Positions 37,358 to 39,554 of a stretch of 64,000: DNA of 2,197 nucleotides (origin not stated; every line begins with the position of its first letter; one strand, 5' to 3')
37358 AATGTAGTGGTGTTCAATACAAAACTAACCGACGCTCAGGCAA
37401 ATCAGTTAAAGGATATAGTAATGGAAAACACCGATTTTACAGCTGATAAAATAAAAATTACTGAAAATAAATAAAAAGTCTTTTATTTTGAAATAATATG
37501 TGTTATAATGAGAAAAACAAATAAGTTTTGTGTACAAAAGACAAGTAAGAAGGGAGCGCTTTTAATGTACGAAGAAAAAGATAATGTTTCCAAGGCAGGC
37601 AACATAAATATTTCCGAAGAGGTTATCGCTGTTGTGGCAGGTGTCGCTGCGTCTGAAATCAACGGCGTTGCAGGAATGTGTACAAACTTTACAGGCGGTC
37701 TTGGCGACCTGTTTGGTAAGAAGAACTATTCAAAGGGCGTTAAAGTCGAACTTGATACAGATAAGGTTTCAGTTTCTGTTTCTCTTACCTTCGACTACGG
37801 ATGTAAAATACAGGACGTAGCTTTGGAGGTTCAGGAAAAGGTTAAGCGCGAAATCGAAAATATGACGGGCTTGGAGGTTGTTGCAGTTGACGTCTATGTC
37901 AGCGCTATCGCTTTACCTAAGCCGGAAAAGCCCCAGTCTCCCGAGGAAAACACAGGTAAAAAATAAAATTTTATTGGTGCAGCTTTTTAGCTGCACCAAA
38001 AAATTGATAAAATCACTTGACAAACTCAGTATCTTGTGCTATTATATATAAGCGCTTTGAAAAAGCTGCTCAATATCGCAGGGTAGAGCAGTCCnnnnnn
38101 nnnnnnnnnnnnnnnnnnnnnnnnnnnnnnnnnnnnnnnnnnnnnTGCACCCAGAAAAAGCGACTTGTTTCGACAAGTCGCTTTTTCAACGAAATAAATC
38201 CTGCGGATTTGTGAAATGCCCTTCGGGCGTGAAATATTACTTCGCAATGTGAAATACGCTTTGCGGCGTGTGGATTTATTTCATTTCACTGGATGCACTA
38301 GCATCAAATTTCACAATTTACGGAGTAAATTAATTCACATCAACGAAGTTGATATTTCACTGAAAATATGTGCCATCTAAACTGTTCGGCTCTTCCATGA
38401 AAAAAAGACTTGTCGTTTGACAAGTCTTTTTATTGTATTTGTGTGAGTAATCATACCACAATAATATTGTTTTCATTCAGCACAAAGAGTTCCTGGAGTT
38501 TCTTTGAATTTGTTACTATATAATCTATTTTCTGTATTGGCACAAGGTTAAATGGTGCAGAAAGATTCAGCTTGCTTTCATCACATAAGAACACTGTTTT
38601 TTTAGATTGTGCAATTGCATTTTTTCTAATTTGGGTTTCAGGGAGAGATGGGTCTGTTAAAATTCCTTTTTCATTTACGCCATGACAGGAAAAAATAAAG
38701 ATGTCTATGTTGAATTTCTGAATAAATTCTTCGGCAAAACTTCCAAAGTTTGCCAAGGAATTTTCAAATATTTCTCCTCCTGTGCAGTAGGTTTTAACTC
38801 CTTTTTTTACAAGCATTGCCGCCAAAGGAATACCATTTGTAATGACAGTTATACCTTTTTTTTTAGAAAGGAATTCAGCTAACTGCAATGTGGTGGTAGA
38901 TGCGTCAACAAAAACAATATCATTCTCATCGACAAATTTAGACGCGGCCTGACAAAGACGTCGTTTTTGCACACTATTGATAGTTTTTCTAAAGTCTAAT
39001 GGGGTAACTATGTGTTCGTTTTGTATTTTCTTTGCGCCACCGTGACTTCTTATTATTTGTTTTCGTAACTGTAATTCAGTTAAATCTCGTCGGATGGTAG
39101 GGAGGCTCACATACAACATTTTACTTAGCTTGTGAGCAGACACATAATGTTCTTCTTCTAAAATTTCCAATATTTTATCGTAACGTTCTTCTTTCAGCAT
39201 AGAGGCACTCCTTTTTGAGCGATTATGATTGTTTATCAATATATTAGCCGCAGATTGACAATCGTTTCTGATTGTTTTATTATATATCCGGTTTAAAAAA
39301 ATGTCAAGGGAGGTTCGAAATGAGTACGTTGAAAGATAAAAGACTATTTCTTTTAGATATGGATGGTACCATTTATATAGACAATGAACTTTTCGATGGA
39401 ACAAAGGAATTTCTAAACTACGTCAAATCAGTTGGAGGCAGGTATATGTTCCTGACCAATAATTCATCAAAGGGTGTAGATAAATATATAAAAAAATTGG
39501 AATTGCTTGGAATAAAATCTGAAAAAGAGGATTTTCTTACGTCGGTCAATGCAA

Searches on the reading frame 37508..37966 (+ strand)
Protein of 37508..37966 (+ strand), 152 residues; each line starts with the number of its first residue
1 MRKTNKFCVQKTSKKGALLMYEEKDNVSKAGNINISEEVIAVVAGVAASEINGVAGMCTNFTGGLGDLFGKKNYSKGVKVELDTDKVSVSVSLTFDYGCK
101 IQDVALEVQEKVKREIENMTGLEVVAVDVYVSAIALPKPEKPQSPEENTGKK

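Call 41: search_protein_families(library=pfam, proteins=[window:37508-37966:+], max_evalue=0.001)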
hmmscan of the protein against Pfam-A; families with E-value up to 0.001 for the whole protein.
window:37508-37966:+ (152 aa): 1 family
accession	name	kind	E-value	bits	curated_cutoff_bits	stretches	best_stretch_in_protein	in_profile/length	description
PF03780.18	Asp23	-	2.1e-32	112.2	28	1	30-134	2-107/108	Asp23 family, cell envelope-related function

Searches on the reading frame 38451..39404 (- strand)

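Call 41: search_protein_families(library=pfam, proteins=[window:38451-39404:-], max_evalue=0.001)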
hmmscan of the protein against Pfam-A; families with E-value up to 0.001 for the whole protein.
window:38451-39404:- (317 aa): 3 families
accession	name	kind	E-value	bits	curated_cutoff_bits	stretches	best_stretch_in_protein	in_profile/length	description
PF00455.28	DeoRC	-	2.3e-43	148.3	31.8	1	143-299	2-159/160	DeoR C terminal sensor domain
PF08220.18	HTH_DeoR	-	4.6e-13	49.2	21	1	74-128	1-55/57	DeoR-like helix-turn-helix domain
PF08279.18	HTH_11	-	1.4e-05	25.3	25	1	76-112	3-40/55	HTH domain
